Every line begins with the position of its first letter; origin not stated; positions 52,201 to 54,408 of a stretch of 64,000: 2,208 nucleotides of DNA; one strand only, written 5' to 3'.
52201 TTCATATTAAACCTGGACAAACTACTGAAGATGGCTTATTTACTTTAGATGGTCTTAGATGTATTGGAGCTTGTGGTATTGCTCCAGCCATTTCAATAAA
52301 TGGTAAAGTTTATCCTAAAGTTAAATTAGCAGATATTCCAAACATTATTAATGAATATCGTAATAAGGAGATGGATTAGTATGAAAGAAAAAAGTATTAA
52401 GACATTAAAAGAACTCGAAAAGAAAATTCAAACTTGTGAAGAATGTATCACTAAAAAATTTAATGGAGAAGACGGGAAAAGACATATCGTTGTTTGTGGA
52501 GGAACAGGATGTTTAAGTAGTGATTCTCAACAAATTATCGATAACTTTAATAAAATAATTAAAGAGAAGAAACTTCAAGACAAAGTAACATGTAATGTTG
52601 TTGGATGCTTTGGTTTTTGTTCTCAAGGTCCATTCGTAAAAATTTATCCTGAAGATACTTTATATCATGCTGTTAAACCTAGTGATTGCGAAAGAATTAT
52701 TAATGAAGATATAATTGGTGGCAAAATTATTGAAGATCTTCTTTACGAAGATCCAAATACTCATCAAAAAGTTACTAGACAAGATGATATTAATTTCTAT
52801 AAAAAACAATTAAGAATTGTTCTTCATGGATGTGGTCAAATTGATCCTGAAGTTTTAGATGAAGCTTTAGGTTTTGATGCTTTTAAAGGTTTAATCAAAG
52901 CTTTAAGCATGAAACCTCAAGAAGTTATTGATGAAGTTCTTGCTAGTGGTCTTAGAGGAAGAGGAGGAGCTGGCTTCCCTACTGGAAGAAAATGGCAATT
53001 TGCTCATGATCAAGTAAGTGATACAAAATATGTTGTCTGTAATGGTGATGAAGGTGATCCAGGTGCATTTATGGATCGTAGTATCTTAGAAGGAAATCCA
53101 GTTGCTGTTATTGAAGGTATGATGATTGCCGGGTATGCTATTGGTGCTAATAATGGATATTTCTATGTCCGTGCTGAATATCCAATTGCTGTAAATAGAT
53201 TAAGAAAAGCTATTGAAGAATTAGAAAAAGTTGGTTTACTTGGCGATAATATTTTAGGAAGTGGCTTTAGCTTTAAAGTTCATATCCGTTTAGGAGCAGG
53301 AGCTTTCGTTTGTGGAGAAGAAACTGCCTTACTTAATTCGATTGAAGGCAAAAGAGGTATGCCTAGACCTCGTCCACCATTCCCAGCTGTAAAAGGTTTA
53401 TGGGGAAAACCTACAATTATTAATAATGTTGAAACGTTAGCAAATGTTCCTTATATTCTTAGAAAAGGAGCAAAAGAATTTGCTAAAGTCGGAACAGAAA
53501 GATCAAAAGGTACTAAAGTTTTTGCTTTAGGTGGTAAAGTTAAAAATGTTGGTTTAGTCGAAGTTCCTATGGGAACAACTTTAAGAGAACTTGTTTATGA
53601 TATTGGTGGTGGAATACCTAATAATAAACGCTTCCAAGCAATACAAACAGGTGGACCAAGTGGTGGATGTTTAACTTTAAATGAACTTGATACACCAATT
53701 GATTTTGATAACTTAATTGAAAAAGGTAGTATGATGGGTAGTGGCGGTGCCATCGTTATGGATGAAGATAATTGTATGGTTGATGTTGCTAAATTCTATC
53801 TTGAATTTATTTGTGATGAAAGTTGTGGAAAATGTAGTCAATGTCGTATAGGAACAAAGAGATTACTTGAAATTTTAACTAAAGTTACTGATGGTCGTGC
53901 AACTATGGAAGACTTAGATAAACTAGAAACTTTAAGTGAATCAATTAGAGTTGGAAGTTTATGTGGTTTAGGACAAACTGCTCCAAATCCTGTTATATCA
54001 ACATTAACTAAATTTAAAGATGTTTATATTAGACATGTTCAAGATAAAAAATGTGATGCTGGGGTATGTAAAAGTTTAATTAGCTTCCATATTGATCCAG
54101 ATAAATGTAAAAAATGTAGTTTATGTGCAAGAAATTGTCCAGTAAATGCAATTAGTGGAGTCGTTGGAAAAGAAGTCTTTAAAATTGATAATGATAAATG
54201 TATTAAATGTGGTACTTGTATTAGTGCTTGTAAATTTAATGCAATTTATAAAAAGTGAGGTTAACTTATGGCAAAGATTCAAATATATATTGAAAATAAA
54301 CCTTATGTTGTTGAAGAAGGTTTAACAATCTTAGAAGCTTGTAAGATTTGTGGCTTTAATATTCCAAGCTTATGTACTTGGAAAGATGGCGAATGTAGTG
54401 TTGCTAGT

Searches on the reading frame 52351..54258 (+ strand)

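Call 69: search_protein_families(library=pfam, proteins=[window:52351-54258:+], max_evalue=0.0001)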
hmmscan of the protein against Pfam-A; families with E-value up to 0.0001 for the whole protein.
window:52351-54258:+ (635 aa): 10 families
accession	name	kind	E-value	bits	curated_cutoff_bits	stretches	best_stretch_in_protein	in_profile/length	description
PF01512.22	Complex1_51K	-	2.7e-47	160.8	31.2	1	198-367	3-149/150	Nuo51 FMN-binding domain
PF10589.14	NADH_4Fe-4S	-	5.1e-30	103.6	23.5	1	478-562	1-85/85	NADH-ubiquinone oxidoreductase-F iron-sulfur binding region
PF00037.32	Fer4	-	8.1e-13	48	21.1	2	611-633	2-24/24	4Fe-4S binding domain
PF12837.12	Fer4_6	-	1.9e-10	40.6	25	2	579-601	2-24/24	4Fe-4S binding domain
PF01257.25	2Fe-2S_thioredx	-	4.2e-09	36.8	24.8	1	41-119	63-143/145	Thioredoxin-like [2Fe-2S] ferredoxin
PF13237.11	Fer4_10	-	7e-08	32.7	25.5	1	581-627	4-52/53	4Fe-4S dicluster domain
PF12838.12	Fer4_7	-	1.2e-07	32.5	27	1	585-631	1-52/52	4Fe-4S dicluster domain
PF10531.15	SLBB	-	3.3e-07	30.5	27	1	392-439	3-53/55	SLBB domain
PF13187.11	Fer4_9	-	1.5e-06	28.5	27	1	585-632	1-52/52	4Fe-4S dicluster domain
PF12797.12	Fer4_2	-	5.3e-06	26.5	24.5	0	610-628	3-21/22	4Fe-4S binding domain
